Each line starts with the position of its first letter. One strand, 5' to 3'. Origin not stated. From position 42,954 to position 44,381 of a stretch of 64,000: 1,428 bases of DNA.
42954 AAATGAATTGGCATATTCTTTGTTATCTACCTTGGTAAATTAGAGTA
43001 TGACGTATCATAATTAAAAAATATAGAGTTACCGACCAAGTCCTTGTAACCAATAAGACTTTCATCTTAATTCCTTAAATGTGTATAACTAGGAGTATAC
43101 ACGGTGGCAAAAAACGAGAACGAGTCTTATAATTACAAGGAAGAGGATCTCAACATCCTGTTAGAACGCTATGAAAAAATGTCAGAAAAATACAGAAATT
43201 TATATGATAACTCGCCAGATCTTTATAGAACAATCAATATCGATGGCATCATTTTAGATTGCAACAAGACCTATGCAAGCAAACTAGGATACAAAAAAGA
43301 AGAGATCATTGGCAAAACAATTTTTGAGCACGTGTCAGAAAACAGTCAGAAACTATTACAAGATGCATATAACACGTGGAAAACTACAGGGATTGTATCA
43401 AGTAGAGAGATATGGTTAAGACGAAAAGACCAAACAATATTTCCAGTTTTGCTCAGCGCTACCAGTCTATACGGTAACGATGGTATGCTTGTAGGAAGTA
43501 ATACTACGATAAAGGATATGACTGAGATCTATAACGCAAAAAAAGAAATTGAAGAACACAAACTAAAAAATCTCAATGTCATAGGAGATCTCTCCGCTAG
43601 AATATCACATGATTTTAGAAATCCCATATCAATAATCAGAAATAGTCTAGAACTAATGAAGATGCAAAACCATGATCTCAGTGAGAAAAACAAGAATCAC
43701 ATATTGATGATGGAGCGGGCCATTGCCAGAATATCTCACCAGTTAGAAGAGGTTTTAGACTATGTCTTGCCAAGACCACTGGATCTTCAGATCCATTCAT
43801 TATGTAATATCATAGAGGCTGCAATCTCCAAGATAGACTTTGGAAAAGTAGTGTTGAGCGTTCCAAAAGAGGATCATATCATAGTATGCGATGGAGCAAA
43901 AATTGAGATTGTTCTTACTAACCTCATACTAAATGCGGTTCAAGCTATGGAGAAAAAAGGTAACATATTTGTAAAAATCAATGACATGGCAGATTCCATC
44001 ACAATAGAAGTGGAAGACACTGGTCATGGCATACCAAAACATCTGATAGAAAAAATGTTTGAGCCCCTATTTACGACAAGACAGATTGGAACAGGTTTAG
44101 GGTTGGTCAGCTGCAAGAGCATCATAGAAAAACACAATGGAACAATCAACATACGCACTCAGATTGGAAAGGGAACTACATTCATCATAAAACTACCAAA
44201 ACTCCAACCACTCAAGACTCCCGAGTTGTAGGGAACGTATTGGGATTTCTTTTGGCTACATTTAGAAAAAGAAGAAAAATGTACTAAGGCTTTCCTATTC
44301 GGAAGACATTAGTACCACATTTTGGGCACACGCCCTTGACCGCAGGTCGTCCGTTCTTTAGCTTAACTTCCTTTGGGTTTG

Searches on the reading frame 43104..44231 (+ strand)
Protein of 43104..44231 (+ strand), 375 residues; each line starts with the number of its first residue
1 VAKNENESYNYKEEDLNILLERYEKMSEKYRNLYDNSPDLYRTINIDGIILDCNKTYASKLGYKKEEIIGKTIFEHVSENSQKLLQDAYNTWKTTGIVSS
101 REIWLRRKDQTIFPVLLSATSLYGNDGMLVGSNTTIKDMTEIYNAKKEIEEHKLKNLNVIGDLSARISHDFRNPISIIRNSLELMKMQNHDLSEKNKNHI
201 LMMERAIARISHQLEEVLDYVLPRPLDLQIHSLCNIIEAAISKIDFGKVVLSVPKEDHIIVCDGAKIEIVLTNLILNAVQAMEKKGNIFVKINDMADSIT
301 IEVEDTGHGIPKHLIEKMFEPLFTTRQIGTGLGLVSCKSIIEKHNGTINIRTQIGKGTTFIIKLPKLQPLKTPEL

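Call 3: search_protein_families(library=pfam, proteins=[window:43104-44231:+], max_evalue=10)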
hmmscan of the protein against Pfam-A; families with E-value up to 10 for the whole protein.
window:43104-44231:+ (375 aa): 11 families
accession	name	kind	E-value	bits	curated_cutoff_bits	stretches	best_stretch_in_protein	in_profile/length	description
PF02518.31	HATPase_c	-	1.1e-26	93.9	26.4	1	263-366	2-109/111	Histidine kinase-, DNA gyrase B-, and HSP90-like ATPase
PF13426.13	PAS_9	-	8.4e-13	48.9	27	1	44-141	7-103/103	PAS domain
PF00989.32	PAS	-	8.5e-13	48.8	22.6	1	28-131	1-105/113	PAS fold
PF00512.31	HisKA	-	2.4e-10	40.8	26.9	1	162-220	4-60/66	His Kinase A (phospho-acceptor) domain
PF08448.16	PAS_4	-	7.5e-09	36.2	23.1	1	35-141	2-107/110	PAS fold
PF13188.13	PAS_8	-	1.4e-05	25.2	21.8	1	28-80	1-53/65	PAS domain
PF08447.18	PAS_3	-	2e-05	25.2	25.6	1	51-130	2-83/89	PAS fold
PF14501.12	HATPase_c_5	-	0.00029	21.1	22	1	267-353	6-91/102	GHKL domain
PF13589.12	HATPase_c_3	-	0.0011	19.4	25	1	267-319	3-54/137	Histidine kinase-, DNA gyrase B-, and HSP90-like ATPase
PF24820.1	Diguanyl_cycl_sensor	-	0.0016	18.8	28.1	1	44-130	12-104/109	Diguanylate cyclase-like sensor domain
PF13581.12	HATPase_c_2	-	0.017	15.6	27.4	1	266-342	31-110/127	Histidine kinase-like ATPase domain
